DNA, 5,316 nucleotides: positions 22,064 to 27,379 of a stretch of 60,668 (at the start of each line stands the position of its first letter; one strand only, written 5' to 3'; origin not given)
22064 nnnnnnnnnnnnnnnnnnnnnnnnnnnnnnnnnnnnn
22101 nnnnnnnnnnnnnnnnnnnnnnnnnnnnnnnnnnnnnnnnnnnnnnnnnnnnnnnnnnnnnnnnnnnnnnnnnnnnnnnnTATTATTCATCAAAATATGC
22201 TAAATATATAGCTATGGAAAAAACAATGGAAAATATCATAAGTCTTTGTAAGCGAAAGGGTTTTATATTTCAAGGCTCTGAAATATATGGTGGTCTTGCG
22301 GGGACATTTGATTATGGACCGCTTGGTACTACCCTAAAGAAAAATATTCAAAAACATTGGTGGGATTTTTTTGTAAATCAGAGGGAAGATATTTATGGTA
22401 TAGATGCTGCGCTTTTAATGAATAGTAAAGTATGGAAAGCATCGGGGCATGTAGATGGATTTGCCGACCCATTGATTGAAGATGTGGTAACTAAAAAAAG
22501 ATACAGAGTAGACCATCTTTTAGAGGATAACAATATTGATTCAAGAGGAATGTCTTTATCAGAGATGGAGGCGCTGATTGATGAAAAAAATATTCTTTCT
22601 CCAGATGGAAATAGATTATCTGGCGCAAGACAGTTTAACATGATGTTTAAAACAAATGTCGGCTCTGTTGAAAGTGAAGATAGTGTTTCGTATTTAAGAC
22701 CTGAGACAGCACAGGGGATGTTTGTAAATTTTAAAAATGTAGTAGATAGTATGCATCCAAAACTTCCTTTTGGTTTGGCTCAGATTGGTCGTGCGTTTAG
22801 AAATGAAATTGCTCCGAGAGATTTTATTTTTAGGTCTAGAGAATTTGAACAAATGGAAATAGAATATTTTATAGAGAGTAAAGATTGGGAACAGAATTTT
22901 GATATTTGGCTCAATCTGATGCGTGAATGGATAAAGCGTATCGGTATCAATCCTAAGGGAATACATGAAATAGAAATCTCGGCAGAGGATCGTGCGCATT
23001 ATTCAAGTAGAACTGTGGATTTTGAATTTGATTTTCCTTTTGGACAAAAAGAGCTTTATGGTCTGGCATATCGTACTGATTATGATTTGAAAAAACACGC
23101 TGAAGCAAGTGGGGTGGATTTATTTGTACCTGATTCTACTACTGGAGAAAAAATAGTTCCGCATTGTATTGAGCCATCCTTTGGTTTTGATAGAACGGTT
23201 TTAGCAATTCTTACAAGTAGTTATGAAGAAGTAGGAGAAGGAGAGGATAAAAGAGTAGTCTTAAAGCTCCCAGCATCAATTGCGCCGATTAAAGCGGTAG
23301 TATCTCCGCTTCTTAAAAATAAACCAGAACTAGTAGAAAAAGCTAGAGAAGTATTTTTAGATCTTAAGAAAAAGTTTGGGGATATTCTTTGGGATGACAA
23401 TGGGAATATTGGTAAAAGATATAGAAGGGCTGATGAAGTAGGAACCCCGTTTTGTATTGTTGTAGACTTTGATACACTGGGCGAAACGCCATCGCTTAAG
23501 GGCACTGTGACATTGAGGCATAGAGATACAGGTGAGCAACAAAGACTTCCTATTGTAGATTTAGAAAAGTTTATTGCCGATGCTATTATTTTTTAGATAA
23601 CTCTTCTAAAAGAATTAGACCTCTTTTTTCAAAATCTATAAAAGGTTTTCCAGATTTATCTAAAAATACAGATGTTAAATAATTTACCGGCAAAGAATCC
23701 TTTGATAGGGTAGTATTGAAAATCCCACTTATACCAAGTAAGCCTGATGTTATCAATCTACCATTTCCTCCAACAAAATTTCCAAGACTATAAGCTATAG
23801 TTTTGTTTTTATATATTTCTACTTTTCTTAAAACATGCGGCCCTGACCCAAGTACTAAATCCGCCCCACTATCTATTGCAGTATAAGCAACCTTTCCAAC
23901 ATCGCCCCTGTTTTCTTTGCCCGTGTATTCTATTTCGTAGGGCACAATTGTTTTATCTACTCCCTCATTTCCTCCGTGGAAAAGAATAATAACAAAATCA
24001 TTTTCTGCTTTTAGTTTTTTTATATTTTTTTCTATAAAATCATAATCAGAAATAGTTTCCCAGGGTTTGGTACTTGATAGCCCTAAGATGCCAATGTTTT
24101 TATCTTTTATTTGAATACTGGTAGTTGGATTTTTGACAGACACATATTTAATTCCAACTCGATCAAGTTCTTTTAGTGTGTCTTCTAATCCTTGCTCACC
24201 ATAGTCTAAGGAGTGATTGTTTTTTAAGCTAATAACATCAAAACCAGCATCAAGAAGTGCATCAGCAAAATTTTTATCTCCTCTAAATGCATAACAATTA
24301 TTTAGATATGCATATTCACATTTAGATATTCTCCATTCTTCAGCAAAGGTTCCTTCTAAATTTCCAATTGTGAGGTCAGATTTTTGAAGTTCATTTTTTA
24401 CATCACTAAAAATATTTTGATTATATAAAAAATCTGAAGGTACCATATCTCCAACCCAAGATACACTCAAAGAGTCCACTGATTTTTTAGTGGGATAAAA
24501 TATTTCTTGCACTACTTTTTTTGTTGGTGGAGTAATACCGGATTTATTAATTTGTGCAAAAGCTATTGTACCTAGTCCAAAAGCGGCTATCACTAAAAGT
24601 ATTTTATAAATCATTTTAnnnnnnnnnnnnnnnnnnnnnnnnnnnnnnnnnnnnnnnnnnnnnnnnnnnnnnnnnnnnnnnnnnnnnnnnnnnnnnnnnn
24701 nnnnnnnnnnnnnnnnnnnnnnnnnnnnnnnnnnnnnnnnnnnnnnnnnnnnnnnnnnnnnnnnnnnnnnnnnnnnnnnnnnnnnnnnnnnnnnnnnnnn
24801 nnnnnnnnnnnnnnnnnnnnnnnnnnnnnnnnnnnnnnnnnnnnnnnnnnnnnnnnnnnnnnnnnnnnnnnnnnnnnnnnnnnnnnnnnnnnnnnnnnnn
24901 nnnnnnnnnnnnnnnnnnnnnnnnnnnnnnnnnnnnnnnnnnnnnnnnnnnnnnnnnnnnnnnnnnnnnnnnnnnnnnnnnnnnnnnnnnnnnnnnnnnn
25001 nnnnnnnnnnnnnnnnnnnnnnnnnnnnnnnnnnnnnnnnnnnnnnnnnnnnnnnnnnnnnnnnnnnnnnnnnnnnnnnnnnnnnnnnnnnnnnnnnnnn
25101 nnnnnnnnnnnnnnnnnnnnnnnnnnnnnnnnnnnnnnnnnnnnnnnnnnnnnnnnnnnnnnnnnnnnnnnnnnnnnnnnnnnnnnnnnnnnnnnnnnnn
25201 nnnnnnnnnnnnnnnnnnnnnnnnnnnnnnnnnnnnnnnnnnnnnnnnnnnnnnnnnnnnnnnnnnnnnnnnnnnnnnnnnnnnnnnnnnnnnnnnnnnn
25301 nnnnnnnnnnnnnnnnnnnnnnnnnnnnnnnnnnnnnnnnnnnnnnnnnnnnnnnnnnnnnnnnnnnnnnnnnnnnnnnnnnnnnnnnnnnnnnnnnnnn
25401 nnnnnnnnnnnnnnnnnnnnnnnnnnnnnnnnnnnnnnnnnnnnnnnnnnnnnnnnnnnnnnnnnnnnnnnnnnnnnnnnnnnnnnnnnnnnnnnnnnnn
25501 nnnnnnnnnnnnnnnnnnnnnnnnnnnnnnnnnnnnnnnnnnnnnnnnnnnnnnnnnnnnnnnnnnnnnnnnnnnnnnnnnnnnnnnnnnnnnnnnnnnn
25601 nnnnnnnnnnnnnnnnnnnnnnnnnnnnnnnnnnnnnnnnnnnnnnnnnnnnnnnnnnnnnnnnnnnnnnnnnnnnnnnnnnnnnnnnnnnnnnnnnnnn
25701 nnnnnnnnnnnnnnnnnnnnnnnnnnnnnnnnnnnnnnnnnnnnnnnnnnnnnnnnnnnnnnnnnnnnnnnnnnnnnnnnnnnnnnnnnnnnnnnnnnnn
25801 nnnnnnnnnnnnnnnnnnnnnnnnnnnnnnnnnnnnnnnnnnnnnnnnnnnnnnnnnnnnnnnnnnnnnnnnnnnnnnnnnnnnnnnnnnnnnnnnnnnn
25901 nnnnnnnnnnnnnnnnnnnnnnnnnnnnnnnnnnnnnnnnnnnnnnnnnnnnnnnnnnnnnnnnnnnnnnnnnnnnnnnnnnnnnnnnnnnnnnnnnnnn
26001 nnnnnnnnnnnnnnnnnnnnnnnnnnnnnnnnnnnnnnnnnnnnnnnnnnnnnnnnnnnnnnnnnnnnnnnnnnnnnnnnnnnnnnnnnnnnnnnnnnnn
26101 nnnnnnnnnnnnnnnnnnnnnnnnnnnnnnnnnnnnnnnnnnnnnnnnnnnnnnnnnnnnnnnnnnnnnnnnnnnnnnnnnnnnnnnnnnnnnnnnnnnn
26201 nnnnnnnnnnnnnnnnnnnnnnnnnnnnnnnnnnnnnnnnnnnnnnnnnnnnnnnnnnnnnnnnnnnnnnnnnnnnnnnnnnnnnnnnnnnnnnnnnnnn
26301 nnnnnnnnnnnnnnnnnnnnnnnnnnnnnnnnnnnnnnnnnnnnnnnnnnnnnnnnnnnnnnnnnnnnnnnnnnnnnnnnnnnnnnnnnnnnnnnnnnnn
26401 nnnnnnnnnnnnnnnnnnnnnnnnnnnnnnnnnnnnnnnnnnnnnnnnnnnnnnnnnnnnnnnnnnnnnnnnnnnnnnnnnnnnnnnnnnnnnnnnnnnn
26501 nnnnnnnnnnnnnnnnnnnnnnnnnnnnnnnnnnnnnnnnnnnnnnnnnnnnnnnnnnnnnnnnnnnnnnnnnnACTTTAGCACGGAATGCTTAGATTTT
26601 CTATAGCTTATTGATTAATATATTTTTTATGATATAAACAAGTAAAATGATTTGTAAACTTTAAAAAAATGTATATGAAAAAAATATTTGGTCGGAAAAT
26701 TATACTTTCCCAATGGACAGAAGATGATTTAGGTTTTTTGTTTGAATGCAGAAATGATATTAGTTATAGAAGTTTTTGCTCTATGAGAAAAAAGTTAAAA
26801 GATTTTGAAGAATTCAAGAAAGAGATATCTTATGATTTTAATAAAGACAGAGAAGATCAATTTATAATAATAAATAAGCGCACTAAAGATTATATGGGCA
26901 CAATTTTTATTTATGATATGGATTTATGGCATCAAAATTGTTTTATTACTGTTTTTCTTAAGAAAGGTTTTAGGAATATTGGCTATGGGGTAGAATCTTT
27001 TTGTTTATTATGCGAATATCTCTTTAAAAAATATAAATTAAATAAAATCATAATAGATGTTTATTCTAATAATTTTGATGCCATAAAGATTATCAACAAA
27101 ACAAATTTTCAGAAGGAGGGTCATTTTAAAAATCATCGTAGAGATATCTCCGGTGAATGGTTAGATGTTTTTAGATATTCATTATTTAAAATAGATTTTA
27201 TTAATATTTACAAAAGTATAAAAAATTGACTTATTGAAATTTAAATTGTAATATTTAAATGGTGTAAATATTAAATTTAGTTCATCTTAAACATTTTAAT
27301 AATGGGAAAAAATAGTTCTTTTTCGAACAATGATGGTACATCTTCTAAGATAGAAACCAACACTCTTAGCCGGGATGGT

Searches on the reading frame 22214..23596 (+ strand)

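Call 82: search_protein_families(library=pfam, proteins=[window:22214-23596:+], max_evalue=0.00001)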
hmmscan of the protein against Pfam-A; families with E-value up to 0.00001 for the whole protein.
window:22214-23596:+ (460 aa): 2 families
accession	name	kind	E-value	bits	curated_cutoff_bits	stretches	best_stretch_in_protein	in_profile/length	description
PF03129.25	HGTP_anticodon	-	6.8e-18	65.1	21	1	360-455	1-92/94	Anticodon binding domain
PF00587.30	tRNA-synt_2b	-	6e-12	46.4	29.3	1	155-334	6-177/179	tRNA synthetase class II core domain (G, H, P, S and T)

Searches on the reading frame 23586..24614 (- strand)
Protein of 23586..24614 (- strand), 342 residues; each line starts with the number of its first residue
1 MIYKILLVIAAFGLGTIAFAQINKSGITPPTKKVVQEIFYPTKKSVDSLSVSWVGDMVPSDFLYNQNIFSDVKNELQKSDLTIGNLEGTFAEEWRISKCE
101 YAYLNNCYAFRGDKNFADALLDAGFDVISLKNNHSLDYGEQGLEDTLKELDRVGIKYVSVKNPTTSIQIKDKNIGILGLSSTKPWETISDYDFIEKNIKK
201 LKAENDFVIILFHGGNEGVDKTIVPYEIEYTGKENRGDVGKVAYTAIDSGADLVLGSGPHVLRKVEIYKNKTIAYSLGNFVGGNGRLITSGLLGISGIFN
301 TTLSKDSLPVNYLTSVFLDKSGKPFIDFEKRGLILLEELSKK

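Call 83: search_protein_families(library=pfam, proteins=[window:23586-24614:-], max_evalue=0.00001)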
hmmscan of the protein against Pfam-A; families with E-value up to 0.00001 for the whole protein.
window:23586-24614:- (342 aa): 1 family
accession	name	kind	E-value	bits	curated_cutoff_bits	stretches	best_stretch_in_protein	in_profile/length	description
PF09587.15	PGA_cap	-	1.7e-44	152.7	27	1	65-282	16-253/255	Bacterial capsule synthesis protein PGA_cap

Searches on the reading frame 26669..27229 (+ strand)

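Call 83: search_protein_families(library=pfam, proteins=[window:26669-27229:+], max_evalue=0.00001)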
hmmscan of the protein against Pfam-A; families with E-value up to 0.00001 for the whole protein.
window:26669-27229:+ (186 aa): 2 families
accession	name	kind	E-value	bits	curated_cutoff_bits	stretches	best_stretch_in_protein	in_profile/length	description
PF13302.13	Acetyltransf_3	-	1.9e-13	51.7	25.4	1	11-147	2-137/138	Acetyltransferase (GNAT) domain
PF13420.13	Acetyltransf_4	-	2.3e-06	28.2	24.3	1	17-166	5-152/155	Acetyltransferase (GNAT) domain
